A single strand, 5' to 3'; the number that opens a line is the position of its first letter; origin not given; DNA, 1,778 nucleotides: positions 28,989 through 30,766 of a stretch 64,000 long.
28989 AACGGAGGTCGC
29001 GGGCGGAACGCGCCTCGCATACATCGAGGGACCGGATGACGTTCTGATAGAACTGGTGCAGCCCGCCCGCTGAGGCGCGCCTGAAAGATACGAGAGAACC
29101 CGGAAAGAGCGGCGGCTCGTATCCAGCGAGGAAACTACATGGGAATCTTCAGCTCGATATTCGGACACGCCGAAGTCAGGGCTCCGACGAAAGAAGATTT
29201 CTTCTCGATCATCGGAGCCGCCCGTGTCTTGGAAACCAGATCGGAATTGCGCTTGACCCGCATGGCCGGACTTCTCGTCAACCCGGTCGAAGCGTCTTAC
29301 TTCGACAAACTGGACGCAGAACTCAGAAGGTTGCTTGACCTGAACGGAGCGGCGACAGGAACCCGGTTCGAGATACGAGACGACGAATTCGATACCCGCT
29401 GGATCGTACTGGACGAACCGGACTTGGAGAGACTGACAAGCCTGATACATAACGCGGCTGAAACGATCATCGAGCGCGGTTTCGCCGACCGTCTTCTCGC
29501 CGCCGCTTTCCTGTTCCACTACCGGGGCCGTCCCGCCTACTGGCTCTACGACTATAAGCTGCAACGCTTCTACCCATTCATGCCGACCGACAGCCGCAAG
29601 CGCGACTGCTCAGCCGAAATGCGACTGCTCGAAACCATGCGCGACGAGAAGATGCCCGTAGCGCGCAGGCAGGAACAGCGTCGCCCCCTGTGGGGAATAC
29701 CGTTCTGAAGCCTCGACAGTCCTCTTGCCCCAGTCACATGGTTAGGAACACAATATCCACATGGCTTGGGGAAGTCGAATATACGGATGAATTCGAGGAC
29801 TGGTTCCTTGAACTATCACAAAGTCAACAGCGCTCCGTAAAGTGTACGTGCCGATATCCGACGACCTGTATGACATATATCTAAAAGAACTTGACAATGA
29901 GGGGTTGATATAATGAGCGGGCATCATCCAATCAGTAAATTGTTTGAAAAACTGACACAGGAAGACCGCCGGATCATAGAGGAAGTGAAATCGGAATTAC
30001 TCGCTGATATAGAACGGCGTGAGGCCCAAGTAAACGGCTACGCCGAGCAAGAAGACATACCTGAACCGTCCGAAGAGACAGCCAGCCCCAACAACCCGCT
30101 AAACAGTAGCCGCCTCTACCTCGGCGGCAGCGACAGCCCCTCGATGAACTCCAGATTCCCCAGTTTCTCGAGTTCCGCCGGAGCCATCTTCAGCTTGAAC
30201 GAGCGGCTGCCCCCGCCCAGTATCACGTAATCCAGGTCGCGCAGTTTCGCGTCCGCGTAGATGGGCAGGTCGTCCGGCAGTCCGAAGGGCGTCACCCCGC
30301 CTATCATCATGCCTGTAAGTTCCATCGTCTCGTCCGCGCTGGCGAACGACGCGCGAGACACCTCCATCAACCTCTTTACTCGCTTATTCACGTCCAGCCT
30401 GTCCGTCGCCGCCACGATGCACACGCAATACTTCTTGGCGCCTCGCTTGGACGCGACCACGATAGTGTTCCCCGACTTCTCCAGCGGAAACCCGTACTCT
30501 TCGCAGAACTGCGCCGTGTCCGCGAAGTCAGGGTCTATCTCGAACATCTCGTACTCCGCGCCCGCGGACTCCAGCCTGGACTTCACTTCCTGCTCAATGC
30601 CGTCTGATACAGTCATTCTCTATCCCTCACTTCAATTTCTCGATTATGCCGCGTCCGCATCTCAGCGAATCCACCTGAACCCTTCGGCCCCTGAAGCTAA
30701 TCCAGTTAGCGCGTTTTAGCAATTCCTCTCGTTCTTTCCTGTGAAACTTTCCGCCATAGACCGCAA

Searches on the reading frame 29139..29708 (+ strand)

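Call 3: search_protein_families(library=pfam, proteins=[window:29139-29708:+], max_evalue=0.1)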
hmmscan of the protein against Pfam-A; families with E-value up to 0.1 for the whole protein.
window:29139-29708:+ (189 aa): 2 families
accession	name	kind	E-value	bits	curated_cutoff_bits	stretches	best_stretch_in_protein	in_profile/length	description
PF22742.2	PspAB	-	3.6e-45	154.5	27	1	1-189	1-189/189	PspA associated protein B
PF14760.11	Rnk_N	-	0.0085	17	23.7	0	89-120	3-32/41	Rnk N-terminus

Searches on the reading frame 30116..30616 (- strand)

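Call 3: search_protein_families(library=pfam, proteins=[window:30116-30616:-], max_evalue=0.1)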
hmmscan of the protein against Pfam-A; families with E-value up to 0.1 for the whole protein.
window:30116-30616:- (166 aa): 2 families
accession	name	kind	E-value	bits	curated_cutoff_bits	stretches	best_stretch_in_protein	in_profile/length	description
PF04073.20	tRNA_edit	-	1.9e-22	80.1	25.5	1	29-152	2-123/123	Aminoacyl-tRNA editing domain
PF10787.14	YfmQ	-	0.01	16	22.9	1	34-82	67-115/133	Uncharacterised protein from bacillus cereus group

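Call 4: search_protein_families(library=padloc, proteins=[window:30116-30616:-], max_evalue=0.1)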
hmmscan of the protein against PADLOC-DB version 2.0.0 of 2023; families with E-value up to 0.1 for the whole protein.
window:30116-30616:- (166 aa): 0 families

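Call 5: search_protein_families(library=ncbifam, proteins=[window:30116-30616:-], max_evalue=0.1)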
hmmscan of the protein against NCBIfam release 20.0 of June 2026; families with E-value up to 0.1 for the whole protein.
window:30116-30616:- (166 aa): 3 families
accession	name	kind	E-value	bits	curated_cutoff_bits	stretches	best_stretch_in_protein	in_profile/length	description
TIGR00011.1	YbaK_EbsC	equivalog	2.4e-16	59.9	153.25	1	15-157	7-148/152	Cys-tRNA(Pro) deacylase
NF007951.0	PRK10670.1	equivalog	7.7e-12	45.4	243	1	40-157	36-152/159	Cys-tRNA(Pro)/Cys-tRNA(Cys) deacylase YbaK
NF006625.0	PRK09194.1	equivalog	1.4e-05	24.2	558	1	28-142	254-364/559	proline--tRNA ligase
